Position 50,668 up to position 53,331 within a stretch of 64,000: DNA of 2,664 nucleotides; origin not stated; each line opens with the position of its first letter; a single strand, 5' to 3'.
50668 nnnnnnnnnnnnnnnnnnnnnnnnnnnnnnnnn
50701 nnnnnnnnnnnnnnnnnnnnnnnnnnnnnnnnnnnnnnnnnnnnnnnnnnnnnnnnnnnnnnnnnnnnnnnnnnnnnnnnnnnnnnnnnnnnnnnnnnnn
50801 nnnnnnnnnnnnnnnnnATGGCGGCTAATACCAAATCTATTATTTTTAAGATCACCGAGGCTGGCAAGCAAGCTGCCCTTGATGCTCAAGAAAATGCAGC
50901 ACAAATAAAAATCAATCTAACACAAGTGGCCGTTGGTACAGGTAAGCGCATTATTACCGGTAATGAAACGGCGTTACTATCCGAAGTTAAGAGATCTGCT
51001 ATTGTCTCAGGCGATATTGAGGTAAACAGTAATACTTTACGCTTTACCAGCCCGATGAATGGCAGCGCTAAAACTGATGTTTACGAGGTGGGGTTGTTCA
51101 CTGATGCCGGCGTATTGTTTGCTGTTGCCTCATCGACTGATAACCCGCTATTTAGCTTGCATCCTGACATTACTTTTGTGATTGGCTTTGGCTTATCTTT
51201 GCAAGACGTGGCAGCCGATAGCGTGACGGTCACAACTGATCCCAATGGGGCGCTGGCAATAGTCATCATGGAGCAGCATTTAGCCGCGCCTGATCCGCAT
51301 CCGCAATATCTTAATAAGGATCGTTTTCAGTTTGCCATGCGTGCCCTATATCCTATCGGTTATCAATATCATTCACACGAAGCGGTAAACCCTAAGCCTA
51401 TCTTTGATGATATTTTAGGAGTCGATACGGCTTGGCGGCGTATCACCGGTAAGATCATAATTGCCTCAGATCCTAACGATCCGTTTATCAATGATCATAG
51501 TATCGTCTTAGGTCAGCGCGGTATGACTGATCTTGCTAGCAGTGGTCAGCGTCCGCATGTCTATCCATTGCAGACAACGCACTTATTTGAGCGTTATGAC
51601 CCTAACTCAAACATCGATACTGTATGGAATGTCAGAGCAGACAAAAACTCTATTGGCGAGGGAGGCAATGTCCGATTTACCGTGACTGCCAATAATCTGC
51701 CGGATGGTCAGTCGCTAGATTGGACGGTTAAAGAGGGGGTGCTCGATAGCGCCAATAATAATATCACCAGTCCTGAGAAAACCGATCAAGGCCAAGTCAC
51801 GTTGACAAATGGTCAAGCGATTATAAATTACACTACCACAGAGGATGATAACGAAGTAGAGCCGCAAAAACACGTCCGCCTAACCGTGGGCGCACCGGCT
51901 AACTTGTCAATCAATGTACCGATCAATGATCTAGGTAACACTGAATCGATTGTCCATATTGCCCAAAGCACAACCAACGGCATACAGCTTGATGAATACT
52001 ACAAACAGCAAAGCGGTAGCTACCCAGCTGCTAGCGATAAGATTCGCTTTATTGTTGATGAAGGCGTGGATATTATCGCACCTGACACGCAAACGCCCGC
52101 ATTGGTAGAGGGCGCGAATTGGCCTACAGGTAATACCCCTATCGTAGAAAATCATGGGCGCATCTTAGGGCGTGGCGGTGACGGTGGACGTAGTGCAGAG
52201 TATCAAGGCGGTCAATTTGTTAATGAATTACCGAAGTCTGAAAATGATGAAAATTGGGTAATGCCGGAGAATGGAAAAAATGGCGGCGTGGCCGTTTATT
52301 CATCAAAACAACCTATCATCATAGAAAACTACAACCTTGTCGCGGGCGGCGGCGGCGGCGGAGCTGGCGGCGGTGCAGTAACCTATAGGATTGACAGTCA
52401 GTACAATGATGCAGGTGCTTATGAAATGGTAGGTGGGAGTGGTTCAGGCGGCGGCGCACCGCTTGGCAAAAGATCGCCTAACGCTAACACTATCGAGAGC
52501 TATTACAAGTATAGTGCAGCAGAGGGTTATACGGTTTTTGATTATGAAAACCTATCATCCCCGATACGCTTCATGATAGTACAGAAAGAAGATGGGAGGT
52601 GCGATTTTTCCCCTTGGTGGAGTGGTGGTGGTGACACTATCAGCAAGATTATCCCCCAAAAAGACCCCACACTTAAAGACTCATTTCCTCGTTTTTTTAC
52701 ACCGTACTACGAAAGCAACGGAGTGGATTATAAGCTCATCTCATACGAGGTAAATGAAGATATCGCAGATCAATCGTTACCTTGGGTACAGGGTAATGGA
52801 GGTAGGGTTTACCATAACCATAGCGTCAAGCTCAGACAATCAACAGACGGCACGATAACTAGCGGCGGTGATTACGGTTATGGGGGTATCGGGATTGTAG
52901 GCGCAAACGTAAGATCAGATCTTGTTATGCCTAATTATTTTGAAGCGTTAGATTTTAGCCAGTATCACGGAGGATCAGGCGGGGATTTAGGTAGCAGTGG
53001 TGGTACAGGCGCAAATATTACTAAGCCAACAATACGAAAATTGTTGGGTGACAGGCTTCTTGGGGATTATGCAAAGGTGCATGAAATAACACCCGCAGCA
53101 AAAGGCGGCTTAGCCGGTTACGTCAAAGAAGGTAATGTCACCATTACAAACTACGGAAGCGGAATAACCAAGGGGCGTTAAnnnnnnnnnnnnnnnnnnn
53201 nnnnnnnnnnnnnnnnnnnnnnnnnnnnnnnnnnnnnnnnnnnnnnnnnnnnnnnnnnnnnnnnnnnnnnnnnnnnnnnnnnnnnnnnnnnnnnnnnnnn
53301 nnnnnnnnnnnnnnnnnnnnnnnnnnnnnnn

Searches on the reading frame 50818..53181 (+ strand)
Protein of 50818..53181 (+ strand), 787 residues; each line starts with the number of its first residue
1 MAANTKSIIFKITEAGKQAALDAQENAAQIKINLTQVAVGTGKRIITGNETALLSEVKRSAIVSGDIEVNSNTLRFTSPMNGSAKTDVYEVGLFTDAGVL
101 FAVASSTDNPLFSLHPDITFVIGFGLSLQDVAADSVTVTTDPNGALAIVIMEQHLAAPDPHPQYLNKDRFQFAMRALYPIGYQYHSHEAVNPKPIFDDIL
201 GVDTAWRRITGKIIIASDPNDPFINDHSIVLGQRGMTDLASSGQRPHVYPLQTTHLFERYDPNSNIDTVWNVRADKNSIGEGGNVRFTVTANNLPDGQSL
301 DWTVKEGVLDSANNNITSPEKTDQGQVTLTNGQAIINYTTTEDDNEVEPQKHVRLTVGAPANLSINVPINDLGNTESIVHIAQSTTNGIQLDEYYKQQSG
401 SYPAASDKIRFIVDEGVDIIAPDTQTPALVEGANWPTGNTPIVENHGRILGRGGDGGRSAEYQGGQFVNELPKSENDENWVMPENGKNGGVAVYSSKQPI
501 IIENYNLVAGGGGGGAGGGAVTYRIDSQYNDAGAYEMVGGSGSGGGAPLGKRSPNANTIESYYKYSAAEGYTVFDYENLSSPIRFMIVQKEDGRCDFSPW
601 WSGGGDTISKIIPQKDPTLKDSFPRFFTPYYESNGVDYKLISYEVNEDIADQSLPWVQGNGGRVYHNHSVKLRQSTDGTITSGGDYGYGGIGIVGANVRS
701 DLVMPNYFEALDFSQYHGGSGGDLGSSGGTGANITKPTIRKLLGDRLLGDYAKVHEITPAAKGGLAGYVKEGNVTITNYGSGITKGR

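Call 22: search_protein_families(library=phrogs, proteins=[window:50818-53181:+], max_evalue=0.001)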
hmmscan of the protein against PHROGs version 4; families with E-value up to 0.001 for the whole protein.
window:50818-53181:+ (787 aa): 11 families
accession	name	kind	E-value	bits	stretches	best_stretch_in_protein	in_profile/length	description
phrog_4545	-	unknown function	6.4e-43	148.3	1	7-165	2-162/511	-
phrog_3737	-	tail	4.2e-29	102.9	1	6-146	4-141/270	tail fiber protein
phrog_11439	-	tail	2.4e-13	50.2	1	382-551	550-696/775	tail fiber protein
phrog_15547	-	unknown function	6.1e-11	43.2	1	8-139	4-132/373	-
phrog_16738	-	unknown function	3.8e-10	40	1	377-558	285-430/512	-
phrog_2056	-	tail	4.8e-10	40.5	1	417-561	81-193/267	tail fiber protein; host specificity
phrog_4618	-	tail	1.4e-07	31.6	1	10-142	7-142/413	tail collar fiber protein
phrog_10745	-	unknown function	5.6e-07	30.5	1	374-524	42-167/353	-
phrog_8443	-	tail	1.4e-05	25.2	1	10-108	6-102/636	tail fiber protein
phrog_295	-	tail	5.7e-05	23.1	1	10-108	168-269/794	tail fiber protein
phrog_381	-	tail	0.00011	22.5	1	12-105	9-106/566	tail fiber protein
